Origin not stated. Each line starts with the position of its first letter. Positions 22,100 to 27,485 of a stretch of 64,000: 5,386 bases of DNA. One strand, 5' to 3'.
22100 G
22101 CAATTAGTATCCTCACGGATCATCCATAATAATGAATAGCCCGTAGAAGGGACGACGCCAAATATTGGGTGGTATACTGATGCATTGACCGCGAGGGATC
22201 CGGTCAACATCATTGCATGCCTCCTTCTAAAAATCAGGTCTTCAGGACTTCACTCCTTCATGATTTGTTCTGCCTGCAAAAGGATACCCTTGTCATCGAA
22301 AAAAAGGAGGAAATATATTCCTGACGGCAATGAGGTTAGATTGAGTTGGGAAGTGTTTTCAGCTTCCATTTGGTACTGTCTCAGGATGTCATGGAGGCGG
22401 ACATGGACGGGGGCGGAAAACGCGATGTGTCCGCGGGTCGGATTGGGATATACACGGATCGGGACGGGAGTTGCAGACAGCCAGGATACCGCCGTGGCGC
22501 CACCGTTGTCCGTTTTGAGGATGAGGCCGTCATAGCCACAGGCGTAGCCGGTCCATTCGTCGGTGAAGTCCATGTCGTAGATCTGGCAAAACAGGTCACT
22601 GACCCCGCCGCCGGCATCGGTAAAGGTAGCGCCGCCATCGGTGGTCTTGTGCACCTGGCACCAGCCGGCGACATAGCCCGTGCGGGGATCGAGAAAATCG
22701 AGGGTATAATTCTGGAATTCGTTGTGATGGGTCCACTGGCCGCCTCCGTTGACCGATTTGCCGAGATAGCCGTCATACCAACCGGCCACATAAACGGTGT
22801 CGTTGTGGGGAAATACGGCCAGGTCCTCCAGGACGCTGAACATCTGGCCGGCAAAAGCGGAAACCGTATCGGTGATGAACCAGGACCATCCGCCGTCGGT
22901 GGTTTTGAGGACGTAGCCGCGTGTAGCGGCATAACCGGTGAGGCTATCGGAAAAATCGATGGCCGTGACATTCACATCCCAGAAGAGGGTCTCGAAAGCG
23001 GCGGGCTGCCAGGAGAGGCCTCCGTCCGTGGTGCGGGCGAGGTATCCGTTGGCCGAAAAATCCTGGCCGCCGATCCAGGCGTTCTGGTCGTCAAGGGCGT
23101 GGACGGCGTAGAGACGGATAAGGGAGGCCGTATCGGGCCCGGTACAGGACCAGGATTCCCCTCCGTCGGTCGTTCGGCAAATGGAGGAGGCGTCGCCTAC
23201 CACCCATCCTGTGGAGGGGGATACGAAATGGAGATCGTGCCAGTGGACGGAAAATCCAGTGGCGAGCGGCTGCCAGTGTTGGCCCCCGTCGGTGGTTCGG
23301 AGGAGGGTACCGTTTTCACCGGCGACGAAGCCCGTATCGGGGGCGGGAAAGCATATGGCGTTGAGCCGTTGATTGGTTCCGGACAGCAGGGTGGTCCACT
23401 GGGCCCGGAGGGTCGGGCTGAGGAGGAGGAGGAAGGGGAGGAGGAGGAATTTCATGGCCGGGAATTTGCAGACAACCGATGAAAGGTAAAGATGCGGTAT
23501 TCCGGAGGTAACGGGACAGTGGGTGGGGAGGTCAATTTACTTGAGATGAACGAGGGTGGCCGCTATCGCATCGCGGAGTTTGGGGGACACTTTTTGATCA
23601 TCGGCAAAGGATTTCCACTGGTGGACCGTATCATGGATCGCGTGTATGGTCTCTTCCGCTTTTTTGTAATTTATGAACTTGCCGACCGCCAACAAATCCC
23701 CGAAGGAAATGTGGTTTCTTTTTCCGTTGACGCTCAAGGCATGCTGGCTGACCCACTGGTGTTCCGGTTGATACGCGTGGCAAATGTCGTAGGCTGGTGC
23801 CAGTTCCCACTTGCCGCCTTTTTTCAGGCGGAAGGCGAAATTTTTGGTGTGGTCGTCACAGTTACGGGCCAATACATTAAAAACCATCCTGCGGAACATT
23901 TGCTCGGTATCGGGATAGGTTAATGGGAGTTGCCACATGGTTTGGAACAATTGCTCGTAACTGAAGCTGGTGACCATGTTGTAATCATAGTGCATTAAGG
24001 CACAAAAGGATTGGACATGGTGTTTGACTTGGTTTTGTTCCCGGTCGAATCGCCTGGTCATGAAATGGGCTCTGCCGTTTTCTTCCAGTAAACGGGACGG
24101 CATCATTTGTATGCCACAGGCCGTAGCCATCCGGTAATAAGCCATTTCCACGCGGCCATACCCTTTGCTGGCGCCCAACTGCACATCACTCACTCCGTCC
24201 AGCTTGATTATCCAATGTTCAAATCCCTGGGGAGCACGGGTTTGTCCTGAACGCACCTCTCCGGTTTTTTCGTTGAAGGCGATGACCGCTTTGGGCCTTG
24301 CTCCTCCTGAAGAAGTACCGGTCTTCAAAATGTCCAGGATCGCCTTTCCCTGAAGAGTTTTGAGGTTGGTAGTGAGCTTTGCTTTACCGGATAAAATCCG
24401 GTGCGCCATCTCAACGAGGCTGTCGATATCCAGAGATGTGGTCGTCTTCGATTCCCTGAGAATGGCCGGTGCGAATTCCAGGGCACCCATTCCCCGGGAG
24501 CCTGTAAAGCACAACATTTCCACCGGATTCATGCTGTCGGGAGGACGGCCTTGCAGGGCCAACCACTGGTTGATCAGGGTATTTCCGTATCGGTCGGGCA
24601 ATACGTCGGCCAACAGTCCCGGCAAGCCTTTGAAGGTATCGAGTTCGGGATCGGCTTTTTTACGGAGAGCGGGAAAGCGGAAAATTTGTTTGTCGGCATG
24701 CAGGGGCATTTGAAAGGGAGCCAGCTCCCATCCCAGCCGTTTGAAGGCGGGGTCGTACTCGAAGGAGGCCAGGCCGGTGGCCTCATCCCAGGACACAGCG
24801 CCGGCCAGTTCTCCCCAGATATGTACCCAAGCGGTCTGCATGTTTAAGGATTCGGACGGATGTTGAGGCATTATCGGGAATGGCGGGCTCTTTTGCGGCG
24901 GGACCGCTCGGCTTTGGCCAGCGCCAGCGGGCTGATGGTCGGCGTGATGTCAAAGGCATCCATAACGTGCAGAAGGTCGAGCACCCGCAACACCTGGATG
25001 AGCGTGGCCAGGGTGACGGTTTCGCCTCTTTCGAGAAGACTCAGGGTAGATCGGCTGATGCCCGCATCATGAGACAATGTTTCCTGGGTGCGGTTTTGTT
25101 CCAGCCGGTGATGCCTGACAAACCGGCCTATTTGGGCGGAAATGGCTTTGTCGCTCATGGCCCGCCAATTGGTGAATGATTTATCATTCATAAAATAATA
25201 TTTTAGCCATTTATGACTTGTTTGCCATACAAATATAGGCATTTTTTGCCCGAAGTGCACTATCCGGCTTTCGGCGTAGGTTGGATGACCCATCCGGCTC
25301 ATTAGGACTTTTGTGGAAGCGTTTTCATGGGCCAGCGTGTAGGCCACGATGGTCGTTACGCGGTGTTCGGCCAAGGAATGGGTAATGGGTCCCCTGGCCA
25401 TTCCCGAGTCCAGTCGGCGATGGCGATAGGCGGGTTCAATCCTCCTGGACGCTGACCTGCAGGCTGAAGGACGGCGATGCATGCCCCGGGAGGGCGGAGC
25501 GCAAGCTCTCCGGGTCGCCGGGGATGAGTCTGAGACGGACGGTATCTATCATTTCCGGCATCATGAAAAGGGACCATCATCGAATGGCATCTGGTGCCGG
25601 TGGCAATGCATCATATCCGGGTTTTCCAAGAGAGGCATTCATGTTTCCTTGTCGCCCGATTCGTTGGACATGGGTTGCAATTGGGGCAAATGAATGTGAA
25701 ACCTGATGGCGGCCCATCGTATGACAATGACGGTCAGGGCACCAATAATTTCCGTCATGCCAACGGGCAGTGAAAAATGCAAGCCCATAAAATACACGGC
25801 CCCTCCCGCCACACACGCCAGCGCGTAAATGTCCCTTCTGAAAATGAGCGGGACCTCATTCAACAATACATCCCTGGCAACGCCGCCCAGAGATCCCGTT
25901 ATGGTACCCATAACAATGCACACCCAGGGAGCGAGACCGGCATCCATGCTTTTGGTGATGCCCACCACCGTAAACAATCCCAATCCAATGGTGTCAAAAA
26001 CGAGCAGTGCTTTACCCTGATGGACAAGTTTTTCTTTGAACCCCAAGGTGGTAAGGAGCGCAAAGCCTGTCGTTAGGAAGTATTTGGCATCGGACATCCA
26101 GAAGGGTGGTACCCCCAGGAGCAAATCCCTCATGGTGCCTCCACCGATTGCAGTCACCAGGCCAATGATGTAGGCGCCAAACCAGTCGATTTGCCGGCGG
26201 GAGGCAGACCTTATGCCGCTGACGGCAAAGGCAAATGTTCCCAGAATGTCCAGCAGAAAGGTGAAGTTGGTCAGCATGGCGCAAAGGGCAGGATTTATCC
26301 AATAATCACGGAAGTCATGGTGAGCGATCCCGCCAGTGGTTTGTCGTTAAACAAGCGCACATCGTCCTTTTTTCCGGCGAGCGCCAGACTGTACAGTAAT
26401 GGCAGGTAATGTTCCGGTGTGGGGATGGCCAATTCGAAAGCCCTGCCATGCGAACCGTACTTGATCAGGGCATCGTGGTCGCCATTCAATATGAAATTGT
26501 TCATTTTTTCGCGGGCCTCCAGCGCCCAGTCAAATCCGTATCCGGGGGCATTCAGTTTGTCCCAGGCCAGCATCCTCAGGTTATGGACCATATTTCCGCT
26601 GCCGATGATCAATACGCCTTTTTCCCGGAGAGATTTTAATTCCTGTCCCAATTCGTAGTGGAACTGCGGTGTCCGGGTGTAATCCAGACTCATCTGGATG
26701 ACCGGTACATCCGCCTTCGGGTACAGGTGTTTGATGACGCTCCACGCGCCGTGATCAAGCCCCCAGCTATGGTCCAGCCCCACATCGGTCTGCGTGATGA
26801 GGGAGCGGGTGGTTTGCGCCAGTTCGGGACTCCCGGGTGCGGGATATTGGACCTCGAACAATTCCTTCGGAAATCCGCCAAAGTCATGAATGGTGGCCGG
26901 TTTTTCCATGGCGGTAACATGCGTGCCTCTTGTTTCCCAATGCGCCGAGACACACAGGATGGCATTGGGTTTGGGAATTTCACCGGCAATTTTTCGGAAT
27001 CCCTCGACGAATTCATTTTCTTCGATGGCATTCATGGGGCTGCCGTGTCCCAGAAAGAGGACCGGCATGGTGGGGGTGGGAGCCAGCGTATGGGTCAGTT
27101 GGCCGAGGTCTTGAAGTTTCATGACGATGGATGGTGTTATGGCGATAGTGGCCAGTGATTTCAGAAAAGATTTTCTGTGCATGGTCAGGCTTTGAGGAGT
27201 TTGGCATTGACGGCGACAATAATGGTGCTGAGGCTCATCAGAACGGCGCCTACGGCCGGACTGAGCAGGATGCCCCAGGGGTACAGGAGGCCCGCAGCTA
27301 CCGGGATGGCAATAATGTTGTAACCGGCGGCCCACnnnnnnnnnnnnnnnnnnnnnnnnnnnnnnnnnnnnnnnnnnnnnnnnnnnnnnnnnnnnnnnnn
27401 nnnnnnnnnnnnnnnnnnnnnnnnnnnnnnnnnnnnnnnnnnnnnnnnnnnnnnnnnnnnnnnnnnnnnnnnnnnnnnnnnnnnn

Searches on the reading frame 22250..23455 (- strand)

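Call 14: search_protein_families(library=pfam, proteins=[window:22250-23455:-])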
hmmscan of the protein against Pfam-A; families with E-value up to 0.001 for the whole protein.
window:22250-23455:- (401 aa): 3 families
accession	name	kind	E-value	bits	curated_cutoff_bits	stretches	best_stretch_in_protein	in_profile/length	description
PF14870.12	PSII_BNR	-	8.7e-21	74.9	27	2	72-193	20-138/303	Photosynthesis system II assembly factor YCF48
PF18962.6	Por_Secre_tail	-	4.8e-05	24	27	1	335-387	1-64/75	Secretion system C-terminal sorting domain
PF15902.12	Sortilin-Vps10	-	0.00048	19.5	33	0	91-155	2-63/446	Sortilin, neurotensin receptor 3,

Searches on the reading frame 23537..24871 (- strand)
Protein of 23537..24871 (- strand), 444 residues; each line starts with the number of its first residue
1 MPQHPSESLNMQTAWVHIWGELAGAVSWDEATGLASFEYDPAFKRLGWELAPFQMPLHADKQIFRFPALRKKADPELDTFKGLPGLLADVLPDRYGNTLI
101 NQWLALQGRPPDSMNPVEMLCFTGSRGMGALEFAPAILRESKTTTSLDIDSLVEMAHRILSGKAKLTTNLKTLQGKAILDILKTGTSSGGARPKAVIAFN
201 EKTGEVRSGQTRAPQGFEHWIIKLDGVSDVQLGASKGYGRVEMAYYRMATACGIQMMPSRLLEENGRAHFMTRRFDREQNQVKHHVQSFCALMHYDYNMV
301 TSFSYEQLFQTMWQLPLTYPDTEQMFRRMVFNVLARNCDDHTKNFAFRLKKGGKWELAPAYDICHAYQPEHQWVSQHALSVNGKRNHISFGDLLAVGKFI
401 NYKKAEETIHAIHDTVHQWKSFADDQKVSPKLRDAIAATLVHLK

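Call 14: search_protein_families(library=pfam, proteins=[window:23537-24871:-])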
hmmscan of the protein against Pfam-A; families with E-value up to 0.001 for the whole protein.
window:23537-24871:- (444 aa): 2 families
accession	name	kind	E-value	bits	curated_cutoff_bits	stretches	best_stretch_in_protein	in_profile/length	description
PF07804.18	HipA_C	-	1.9e-55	188.2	30.5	1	186-419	1-213/213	HipA-like C-terminal domain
PF13657.11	Couple_hipA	-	1.6e-15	57.9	22.5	1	16-133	3-98/99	HipA N-terminal domain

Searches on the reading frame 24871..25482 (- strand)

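Call 14: search_protein_families(library=pfam, proteins=[window:24871-25482:-])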
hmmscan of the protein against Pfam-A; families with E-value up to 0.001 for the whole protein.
window:24871-25482:- (203 aa): 3 families
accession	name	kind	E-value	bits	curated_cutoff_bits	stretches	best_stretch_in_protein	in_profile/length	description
PF01381.28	HTH_3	-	2.9e-09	37.3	23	1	125-169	4-49/55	Helix-turn-helix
PF13560.12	HTH_31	-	1.9e-07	31.7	27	1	117-170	1-56/64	Helix-turn-helix domain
PF13443.12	HTH_26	-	3.4e-05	24.4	22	1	132-169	12-51/63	Cro/C1-type HTH DNA-binding domain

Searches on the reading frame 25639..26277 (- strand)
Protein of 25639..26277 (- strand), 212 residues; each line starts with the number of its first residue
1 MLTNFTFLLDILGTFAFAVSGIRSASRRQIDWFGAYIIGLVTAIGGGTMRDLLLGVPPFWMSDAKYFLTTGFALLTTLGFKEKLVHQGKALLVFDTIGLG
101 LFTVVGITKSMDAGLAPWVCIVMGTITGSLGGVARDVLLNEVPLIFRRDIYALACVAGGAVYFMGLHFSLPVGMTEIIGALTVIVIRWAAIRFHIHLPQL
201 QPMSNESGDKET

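Call 14: search_protein_families(library=pfam, proteins=[window:25639-26277:-])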
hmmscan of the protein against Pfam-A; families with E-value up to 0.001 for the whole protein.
window:25639-26277:- (212 aa): 1 family
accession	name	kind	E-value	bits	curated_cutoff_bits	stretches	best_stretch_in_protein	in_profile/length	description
PF03458.18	Gly_transporter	-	1.4e-46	156.7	23.5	2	8-80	2-76/78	Glycine transporter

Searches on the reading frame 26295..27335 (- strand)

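Call 14: search_protein_families(library=pfam, proteins=[window:26295-27335:-])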
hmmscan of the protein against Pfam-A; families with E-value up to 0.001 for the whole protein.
window:26295-27335:- (346 aa): 1 family
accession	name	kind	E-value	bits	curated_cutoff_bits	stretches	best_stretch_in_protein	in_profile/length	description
PF02900.23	LigB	-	3.6e-24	85.7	26.3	1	97-281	7-202/269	Catalytic LigB subunit of aromatic ring-opening dioxygenase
